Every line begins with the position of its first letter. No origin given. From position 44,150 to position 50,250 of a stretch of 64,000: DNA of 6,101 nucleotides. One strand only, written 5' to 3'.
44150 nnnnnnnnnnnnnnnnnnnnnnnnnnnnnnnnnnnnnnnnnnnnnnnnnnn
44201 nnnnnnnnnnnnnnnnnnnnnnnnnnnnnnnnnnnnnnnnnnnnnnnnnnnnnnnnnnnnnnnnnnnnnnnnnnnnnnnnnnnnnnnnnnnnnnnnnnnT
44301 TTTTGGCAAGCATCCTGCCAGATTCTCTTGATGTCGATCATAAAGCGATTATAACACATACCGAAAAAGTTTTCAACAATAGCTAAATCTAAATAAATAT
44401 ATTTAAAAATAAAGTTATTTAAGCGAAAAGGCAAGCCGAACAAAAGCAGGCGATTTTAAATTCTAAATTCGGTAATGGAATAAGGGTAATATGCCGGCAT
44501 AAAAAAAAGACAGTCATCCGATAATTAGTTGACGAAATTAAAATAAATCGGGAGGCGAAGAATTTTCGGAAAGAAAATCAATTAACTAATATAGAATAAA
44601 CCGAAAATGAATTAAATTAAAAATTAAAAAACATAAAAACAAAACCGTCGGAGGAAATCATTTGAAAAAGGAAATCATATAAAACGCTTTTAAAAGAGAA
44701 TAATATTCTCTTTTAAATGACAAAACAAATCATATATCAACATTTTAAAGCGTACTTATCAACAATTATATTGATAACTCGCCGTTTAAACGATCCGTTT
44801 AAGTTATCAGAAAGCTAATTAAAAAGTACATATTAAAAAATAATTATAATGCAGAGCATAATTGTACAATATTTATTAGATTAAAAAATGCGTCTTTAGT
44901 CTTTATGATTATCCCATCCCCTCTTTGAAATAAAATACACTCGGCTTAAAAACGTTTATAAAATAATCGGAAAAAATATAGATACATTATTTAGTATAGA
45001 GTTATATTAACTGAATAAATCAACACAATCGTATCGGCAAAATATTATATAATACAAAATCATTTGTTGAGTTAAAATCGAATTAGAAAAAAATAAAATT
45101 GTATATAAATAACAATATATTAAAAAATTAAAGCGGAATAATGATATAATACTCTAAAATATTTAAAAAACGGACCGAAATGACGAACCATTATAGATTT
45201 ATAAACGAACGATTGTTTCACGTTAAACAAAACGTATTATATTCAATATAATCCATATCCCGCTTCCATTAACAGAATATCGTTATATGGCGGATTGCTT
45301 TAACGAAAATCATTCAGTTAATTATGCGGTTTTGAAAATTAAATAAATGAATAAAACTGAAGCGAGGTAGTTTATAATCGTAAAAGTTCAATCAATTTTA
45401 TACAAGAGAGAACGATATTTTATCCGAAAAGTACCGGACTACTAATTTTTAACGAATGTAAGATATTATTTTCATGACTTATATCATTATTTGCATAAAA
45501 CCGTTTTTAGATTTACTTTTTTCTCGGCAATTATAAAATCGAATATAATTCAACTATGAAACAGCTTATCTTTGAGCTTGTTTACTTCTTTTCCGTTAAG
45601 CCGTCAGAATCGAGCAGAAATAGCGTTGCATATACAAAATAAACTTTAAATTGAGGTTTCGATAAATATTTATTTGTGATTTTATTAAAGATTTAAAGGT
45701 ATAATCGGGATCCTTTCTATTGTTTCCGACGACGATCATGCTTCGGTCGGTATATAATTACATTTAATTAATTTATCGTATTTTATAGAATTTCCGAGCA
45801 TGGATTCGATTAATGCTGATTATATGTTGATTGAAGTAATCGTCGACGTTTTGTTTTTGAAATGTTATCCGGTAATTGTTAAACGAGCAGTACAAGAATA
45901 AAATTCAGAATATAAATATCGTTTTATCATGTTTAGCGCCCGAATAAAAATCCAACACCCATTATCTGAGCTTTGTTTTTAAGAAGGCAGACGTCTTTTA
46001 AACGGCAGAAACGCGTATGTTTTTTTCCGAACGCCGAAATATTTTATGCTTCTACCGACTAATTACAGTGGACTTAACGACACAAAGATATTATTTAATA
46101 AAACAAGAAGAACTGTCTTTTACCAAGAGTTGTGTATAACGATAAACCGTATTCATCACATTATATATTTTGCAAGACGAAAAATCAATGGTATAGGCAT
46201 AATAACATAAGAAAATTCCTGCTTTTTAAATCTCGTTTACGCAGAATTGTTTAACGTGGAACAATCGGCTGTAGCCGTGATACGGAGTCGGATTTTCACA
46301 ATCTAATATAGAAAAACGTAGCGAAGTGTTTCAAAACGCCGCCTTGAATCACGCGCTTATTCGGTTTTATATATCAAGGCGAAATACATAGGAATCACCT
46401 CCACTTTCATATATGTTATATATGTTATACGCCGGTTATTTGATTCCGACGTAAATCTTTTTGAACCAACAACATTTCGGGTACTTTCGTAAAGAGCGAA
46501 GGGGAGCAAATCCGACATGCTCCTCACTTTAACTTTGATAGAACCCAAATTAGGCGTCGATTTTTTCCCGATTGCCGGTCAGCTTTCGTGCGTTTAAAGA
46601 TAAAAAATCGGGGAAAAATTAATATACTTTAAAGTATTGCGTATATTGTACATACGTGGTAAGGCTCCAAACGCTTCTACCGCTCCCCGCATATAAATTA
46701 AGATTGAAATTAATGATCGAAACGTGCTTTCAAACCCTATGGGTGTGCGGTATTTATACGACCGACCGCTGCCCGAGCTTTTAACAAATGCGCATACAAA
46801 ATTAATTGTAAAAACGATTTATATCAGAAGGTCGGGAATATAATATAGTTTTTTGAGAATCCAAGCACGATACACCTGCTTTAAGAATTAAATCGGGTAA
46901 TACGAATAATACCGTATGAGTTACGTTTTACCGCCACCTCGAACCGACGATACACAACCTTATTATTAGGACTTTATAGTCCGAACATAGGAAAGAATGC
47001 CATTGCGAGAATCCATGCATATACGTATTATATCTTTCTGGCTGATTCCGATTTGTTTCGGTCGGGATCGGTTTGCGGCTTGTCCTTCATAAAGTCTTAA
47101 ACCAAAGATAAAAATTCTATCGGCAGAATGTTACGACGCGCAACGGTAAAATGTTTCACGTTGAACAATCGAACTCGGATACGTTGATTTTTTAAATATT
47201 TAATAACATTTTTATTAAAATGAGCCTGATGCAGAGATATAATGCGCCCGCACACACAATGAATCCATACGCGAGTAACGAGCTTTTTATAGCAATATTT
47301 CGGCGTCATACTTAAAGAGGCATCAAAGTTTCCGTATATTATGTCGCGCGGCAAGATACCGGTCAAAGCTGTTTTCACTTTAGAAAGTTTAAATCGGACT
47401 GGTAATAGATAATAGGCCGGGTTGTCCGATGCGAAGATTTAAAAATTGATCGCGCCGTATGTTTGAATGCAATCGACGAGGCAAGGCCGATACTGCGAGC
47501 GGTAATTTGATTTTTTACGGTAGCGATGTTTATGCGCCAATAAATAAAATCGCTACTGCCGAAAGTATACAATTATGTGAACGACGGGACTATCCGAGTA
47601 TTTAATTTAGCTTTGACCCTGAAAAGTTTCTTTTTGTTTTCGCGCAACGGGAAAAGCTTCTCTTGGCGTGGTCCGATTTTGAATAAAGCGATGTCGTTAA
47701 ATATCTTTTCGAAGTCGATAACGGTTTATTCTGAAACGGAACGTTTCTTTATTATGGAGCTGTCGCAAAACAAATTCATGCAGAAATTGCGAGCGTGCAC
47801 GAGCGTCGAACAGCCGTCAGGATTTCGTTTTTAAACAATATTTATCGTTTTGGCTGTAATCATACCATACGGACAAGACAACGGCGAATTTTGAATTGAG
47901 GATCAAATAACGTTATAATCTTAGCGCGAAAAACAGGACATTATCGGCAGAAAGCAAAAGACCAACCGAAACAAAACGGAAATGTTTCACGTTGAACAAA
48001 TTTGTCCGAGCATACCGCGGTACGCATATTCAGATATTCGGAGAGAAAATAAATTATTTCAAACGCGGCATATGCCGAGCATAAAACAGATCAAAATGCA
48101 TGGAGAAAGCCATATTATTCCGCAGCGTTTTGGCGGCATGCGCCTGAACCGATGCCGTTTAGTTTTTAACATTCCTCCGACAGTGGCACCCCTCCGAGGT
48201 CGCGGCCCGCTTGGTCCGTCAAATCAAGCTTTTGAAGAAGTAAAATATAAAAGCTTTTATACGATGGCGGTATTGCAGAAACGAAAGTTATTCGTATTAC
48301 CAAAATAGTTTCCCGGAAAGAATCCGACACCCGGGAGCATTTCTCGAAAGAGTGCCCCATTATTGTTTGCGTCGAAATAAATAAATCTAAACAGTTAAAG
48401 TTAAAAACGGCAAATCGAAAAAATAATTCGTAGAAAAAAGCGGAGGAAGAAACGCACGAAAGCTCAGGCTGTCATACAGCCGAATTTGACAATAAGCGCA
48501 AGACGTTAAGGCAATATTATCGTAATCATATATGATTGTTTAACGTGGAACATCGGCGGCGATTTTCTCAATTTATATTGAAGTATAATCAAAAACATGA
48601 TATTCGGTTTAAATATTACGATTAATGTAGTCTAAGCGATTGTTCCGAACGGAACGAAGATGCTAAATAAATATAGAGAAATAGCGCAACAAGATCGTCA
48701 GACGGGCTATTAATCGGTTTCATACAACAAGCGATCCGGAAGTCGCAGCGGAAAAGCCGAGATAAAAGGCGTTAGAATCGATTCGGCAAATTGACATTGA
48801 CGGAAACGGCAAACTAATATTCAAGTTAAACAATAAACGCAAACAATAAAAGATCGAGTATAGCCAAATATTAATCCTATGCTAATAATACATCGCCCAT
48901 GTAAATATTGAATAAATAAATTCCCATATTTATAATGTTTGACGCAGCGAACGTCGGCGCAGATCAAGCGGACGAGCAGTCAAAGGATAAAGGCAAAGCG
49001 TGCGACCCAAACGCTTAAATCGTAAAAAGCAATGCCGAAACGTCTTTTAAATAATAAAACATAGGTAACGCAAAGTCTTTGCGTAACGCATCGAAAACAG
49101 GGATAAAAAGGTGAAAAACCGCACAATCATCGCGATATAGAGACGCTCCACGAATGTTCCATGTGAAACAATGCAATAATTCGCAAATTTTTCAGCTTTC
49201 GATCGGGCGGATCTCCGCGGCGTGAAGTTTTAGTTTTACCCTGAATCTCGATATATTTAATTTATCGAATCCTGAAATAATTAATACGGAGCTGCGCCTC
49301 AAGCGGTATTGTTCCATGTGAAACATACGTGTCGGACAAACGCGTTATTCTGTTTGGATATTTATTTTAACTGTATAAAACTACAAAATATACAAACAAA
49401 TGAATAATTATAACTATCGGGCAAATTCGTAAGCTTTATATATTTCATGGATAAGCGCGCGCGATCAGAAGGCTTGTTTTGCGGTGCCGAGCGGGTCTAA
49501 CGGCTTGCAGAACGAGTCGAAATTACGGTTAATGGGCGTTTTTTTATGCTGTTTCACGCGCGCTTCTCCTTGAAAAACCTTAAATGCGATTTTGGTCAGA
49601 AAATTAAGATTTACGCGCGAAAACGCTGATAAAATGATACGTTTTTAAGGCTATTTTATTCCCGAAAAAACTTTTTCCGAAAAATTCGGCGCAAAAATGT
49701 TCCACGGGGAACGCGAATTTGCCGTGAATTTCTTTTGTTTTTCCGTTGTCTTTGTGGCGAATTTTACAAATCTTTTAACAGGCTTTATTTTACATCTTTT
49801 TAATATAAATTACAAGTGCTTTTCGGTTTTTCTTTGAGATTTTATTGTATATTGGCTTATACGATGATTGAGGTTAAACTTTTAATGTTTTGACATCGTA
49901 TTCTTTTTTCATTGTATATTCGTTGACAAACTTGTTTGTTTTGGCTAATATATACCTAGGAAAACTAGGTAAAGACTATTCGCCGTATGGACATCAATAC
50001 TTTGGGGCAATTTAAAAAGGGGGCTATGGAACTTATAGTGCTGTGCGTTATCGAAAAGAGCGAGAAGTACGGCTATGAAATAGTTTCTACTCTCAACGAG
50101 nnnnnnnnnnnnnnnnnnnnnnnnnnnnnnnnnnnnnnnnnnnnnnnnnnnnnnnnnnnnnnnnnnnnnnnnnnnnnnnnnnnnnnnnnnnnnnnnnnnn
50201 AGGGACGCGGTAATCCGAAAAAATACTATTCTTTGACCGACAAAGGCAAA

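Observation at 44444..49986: A 5.5-kb ORF-free stretch upstream of dnaA carries an array of eight parS-like 16-mers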

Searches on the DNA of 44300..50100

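Call 46: search_rna_families(source=window, start=44300, end=50100, threshold=evalue, max_evalue=1)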
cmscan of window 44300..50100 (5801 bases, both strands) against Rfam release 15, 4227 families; matches with E-value up to 1: 2.
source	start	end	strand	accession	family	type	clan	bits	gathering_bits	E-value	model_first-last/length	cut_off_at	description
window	48588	48686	-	RF00033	MicF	Gene; antisense;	-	31.2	79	0.14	1-94/94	no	MicF RNA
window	48828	48884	+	RF00023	tmRNA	Gene;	CL00001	10.5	47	0.42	82-140/374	no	transfer-messenger RNA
